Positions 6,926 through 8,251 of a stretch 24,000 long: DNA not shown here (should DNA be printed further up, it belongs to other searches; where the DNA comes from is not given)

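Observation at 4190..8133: AT-rich, non-canonical integration/processing module at the end of a GC-rich ICE: mosaic end replacement or nested mobilizable element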

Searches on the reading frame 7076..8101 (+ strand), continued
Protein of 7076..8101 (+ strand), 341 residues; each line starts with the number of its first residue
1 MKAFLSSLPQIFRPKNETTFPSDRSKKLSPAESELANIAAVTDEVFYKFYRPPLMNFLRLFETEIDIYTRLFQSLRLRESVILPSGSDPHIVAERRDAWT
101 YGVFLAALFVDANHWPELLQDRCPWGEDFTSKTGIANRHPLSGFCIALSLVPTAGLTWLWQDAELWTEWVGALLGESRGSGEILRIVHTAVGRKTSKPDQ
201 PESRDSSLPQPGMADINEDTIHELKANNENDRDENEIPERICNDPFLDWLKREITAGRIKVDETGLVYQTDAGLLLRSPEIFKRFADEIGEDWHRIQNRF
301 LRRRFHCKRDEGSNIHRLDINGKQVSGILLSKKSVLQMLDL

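Call 69: get_annotated_region(hit=H27, flank=9000)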
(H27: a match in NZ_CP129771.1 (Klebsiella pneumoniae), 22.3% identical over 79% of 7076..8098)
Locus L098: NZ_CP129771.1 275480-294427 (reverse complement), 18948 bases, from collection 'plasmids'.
description: Klebsiella pneumoniae strain 2020C07-038 plasmid p2020C07-038-691k
organism: Klebsiella pneumoniae (NCBI taxid 573)
taxonomy: Bacteria; Pseudomonadota; Gammaproteobacteria; Enterobacterales; Enterobacteriaceae; Klebsiella; Klebsiella pneumoniae
host: -; source: Homo sapiens,whole organism; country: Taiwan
typing (MOB-suite, as given by PLSDB): non-mobilizable
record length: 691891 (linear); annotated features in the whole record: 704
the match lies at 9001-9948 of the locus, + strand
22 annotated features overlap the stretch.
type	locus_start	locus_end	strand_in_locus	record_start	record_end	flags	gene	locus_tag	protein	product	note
CDS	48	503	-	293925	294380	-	-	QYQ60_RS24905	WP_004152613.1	cold shock domain-containing protein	-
CDS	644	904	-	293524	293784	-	-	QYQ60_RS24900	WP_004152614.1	helix-turn-helix transcriptional regulator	-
CDS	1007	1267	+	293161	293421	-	-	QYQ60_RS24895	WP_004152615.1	helix-turn-helix transcriptional regulator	-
CDS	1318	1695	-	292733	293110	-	-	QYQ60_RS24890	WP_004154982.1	hypothetical protein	-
CDS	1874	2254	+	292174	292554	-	-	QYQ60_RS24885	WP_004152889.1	hypothetical protein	-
CDS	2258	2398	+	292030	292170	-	-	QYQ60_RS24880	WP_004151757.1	hypothetical protein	-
CDS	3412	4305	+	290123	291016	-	-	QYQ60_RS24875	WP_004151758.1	integrase domain-containing protein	-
CDS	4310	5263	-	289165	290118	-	-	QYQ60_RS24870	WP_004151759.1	hypothetical protein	-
CDS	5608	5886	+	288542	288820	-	-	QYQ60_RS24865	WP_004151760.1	hypothetical protein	-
CDS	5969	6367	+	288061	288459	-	-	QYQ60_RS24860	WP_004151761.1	antirestriction protein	-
CDS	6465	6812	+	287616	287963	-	-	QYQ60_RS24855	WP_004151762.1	hypothetical protein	-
CDS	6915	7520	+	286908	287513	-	-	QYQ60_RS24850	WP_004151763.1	DUF3085 domain-containing protein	-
CDS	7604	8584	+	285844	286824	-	-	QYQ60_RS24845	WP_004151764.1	zincin-like metallopeptidase domain-containing protein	-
CDS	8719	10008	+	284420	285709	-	-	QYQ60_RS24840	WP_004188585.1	TraI domain-containing protein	-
CDS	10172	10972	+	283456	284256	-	-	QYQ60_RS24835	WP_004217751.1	site-specific integrase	GO:0015074 - DNA integration [Evidence IEA]; GO:0006310 - DNA recombination [Evidence IEA]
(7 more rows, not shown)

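Call 70: search_protein_families(library=pfam, proteins=[L098:3412-4302:+, L098:8719-10005:+, L098:10172-10969:+, L098:4310-5260:-, L098:7604-8581:+], max_evalue=0.001)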
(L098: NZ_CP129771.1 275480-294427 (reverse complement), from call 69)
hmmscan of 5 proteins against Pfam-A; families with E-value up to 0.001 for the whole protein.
L098:3412-4302:+ (297 aa): 4 families
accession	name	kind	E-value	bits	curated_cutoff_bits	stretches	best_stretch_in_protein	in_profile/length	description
PF12835.12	Integrase_1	-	2.8e-63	212.8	23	1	104-251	1-148/149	Integrase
PF12834.13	Phage_int_SAM_2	-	3.4e-39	133.7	22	1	1-91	1-91/91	Phage integrase, N-terminal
PF02899.23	Phage_int_SAM_1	-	0.00014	22.5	22.3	1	39-87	33-81/83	Phage integrase, N-terminal SAM-like domain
PF24624.1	Int_N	-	0.00052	21.1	27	0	14-87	15-83/100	Phage integrase, N-terminal domain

L098:8719-10005:+ (429 aa): 2 families
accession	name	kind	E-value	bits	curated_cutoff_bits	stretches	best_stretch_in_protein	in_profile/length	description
PF07514.17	TraI_2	-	1.3e-30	106.9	23.9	1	29-236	2-219/324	Putative helicase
PF07515.17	TraI_2_C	-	3.1e-26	92.3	27.3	1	306-424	2-125/126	Putative conjugal transfer nickase/helicase TraI C-term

L098:10172-10969:+ (266 aa): 2 families
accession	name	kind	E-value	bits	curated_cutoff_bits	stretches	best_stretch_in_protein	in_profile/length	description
PF00589.27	Phage_integrase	-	1.3e-19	71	27.1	1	98-252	26-169/172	Phage integrase family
PF24624.1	Int_N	-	0.00078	20.6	27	0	13-49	60-96/100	Phage integrase, N-terminal domain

L098:4310-5260:- (316 aa): 0 families

L098:7604-8581:+ (326 aa): 2 families
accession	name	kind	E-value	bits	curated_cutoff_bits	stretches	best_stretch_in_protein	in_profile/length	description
PF18818.7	MPTase-PolyVal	-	1.1e-39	135.8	27.5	1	182-305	6-125/126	Zincin-like metallopeptidase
PF08401.16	ArdcN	-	6.7e-38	130.1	22.6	1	15-143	2-123/123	N-terminal domain of anti-restriction factor ArdC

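Call 97: search_solved_structures(query=window:7076-8098:+, max_evalue=1, show_alignments=1)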
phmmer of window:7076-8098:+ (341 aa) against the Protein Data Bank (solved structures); distinct sequences matched with E-value up to 1: 1.
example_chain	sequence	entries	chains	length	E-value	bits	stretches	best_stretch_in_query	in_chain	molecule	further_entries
3kq5_A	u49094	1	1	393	0.00095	21.6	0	238-287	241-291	Hypothetical cytosolic protein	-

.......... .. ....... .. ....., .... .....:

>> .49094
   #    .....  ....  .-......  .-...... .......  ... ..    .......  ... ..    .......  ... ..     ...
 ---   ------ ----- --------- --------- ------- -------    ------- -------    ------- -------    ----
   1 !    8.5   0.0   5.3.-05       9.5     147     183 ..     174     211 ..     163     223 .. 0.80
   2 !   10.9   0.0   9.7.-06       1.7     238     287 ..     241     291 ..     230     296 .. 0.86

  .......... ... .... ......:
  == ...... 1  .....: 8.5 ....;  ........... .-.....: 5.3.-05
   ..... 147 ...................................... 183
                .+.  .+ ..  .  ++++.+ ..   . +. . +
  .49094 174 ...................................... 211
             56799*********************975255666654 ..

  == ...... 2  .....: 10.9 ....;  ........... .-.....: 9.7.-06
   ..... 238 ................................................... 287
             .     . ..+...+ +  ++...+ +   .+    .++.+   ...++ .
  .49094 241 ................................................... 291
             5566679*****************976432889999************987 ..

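Call 98: search_dna_similar(query=L098:8719-10005:+, collection=plasmids, mode=protein, max_rows=40, max_evalue=1e-8, rows=spread)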
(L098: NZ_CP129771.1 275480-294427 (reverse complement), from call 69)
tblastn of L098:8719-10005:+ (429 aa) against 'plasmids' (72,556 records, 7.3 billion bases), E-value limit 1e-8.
Records with a match: 57; places in all: 58; records where one place covers at least 80% of the query: 7.
Best place of each record, by identity: >=99% 2; <60% 55.
By first word of the organism name: Pseudomonas 12; Pantoea 11; Stutzerimonas 4; Klebsiella 3; Marinobacter 3; Ralstonia 2; Salmonella 2; Duffyella 2; Escherichia 2; Vibrio 2; and 13 more.
By predicted mobility (MOB-suite, as given by PLSDB): non-mobilizable 27; conjugative 27; mobilizable 3.
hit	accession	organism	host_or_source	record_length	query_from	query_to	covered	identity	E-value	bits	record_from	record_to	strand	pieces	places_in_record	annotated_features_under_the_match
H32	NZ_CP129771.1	Klebsiella pneumoniae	Homo sapiens,whole organism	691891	1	429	100%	100.0%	0e+0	888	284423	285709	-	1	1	TraI domain-containing protein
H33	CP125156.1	Klebsiella pneumoniae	-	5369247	1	429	100%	99.8%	0e+0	892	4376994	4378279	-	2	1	TraI domain-containing protein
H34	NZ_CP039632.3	Pseudomonas veronii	Bacterial culture,sediment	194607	25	425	81%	39.1%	2e-36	240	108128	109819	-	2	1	mobH: MobH family relaxase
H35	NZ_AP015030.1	Pseudomonas putida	-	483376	25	425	80%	38.7%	6e-37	238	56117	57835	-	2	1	mobH: MobH family relaxase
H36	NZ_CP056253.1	Citrobacter sp. RHBSTW-00903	culture,Wastewater influent sample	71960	2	423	82%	35.9%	6e-38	226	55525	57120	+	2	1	TraI domain-containing protein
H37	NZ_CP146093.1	Ralstonia sp. RRA.1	pure culture,Cupriavidus necator ...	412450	25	425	78%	37.5%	1e-30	214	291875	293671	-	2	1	mobH: MobH family relaxase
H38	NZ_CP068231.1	Aeromonas caviae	combined sewer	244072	25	426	78%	36.4%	2e-31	213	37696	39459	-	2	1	mobH: MobH family relaxase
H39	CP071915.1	Ralstonia solanacearum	Pogostemon cablin,Single strain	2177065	5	405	77%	34.9%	4e-35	220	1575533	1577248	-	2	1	TraI domain-containing protein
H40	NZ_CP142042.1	Pseudomonas veronii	cell culture,ground water from aniline ...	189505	6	405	77%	34.2%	5e-33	206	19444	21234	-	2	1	mobH: MobH family relaxase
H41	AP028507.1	Serratia marcescens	-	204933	11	302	68%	38.2%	7e-47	180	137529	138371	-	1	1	hypothetical protein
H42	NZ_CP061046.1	Salmonella enterica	bacterial culture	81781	1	293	68%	32.8%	2e-31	134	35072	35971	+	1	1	TraI domain-containing protein | UvrD-helicase domain-containing protein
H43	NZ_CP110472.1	Pantoea anthophila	Wampee planting region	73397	2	236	55%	38.9%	5e-39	157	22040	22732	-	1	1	helicase/relaxase domain-containing protein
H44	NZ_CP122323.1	Pantoea agglomerans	Gypsophila paniculata,whole organism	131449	2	236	55%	38.1%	1e-37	153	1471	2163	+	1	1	TraI domain-containing protein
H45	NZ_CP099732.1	Pantoea agglomerans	cell culture,Rotten Potato Tubers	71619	2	236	55%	37.7%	3e-37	152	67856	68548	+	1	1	TraI domain-containing protein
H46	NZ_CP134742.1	Pantoea agglomerans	cell culture,Water from creek adjacent ...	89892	2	236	55%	37.7%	8e-37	150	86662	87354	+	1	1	TraI domain-containing protein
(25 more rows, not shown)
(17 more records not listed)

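Call 99: get_annotated_region(hit=H36, flank=9000)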
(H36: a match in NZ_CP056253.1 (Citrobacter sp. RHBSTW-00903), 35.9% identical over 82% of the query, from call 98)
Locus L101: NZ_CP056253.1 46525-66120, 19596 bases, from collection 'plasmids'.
description: Citrobacter sp. RHBSTW-00903 plasmid pRHBSTW-00903_3, complete sequence
organism: Citrobacter sp. RHBSTW-00903 (NCBI taxid 2742670)
taxonomy: Bacteria; Pseudomonadota; Gammaproteobacteria; Enterobacterales; Enterobacteriaceae; Citrobacter; Citrobacter sp. RHBSTW-00903
host: -; source: culture,Wastewater influent sample; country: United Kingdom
typing (MOB-suite, as given by PLSDB): non-mobilizable; mating-pair formation MPF_F
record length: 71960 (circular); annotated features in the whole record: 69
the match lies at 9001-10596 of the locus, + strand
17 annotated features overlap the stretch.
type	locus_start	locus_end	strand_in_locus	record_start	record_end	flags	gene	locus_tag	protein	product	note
CDS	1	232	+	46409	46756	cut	-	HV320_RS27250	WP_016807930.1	hypothetical protein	-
CDS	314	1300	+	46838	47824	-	-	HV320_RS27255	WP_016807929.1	ArdC-like ssDNA-binding domain-containing protein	-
CDS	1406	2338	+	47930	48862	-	-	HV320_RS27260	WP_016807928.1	DUF1281 domain-containing protein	-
CDS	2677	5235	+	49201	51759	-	-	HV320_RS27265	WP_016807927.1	AAA family ATPase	-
CDS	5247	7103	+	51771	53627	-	-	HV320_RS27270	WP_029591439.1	DUF2357 domain-containing protein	-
CDS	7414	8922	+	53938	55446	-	-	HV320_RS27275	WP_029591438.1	UvrD-helicase domain-containing protein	-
CDS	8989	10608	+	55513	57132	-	-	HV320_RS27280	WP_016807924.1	TraI domain-containing protein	-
CDS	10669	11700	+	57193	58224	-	-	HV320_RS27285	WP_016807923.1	site-specific integrase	GO:0015074 - DNA integration [Evidence IEA]; GO:0006310 - DNA recombination [Evidence IEA]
CDS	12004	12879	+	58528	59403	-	-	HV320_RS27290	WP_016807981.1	ParA family protein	-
CDS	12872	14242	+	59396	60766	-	dnaB-PI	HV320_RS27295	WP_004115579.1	SPI-7-type island replicative DNA helicase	-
CDS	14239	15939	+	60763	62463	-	-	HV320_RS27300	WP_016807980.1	ParB family protein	-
CDS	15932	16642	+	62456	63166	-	-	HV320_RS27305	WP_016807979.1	DUF2786 domain-containing protein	-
CDS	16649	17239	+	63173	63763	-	-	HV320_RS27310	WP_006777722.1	DUF2857 domain-containing protein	-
CDS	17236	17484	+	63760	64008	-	-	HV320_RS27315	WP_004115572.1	hypothetical protein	-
CDS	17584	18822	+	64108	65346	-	-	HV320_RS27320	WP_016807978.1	STY4528 family pathogenicity island replication protein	-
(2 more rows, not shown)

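Call 100: get_annotated_region(hit=H45, flank=8000)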
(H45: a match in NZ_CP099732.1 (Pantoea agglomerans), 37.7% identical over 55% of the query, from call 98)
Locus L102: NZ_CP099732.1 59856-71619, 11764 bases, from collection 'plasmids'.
description: Pantoea agglomerans strain NBBC-01 plasmid pNBBC01-4, complete sequence
organism: Pantoea agglomerans (NCBI taxid 549)
taxonomy: Bacteria; Pseudomonadota; Gammaproteobacteria; Enterobacterales; Erwiniaceae; Pantoea; Pantoea agglomerans
host: -; source: cell culture,Rotten Potato Tubers; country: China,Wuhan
typing (MOB-suite, as given by PLSDB): non-mobilizable; replicon rep_cluster_2315; mating-pair formation MPF_G
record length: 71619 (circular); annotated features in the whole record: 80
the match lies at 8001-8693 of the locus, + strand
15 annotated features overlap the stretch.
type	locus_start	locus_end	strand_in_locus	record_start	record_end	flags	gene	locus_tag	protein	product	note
CDS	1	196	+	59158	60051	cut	-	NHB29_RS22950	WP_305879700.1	integrase domain-containing protein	-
CDS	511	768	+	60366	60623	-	-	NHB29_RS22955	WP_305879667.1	hypothetical protein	-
CDS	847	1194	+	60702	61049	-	-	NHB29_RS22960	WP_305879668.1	hypothetical protein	-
CDS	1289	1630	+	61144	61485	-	-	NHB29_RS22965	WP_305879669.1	hypothetical protein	-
CDS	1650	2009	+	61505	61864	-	-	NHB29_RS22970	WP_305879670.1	hypothetical protein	-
CDS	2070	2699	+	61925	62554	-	-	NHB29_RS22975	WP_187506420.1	hypothetical protein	-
CDS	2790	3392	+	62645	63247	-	-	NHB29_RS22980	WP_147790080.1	hypothetical protein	-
CDS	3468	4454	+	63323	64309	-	-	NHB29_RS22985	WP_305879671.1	zincin-like metallopeptidase domain-containing protein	-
CDS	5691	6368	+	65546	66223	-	-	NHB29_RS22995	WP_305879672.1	SAM-dependent DNA methyltransferase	-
CDS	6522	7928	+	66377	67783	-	-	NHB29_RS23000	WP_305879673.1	UvrD-helicase domain-containing protein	-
CDS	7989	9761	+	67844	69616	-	-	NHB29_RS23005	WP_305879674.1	TraI domain-containing protein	-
CDS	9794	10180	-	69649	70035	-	-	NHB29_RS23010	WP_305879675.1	acyl-CoA thioesterase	-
CDS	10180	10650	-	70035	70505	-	-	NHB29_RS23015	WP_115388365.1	hypothetical protein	-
CDS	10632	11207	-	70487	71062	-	-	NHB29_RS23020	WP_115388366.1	hypothetical protein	-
CDS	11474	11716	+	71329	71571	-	-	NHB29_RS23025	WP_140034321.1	hypothetical protein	-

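Call 105: search_protein_families(library=pfam, proteins=[L101:8989-10605:+, L102:7989-9758:+, L101:10669-11697:+], max_evalue=0.001)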
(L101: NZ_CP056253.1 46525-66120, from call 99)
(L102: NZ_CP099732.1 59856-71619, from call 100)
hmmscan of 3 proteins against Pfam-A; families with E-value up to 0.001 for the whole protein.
L101:8989-10605:+ (539 aa): 2 families
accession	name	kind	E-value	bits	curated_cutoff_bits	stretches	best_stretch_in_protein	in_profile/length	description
PF07514.17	TraI_2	-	7.7e-20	71.5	23.9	1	38-248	8-232/324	Putative helicase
PF07515.17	TraI_2_C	-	3.3e-18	66.4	27.3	1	420-536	2-124/126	Putative conjugal transfer nickase/helicase TraI C-term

L102:7989-9758:+ (590 aa): 2 families
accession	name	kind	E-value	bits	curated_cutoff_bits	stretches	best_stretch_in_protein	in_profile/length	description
PF07514.17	TraI_2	-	1.4e-25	90.4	23.9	1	29-170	4-145/324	Putative helicase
PF07515.17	TraI_2_C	-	8.9e-11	42.4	27.3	1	469-572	2-111/126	Putative conjugal transfer nickase/helicase TraI C-term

L101:10669-11697:+ (343 aa): 4 families
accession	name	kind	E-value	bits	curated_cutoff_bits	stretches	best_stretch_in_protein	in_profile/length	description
PF00589.27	Phage_integrase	-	2e-20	73.7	27.1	1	158-314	28-170/172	Phage integrase family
PF02899.23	Phage_int_SAM_1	-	5.1e-07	30.3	22.3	1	12-90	3-81/83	Phage integrase, N-terminal SAM-like domain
PF13495.12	Phage_int_SAM_4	-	7.8e-07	29.9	27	1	14-90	5-80/85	Phage integrase, N-terminal SAM-like domain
PF13102.12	Phage_int_SAM_5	-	2.3e-05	25.1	22.3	1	24-96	18-90/98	Phage integrase SAM-like domain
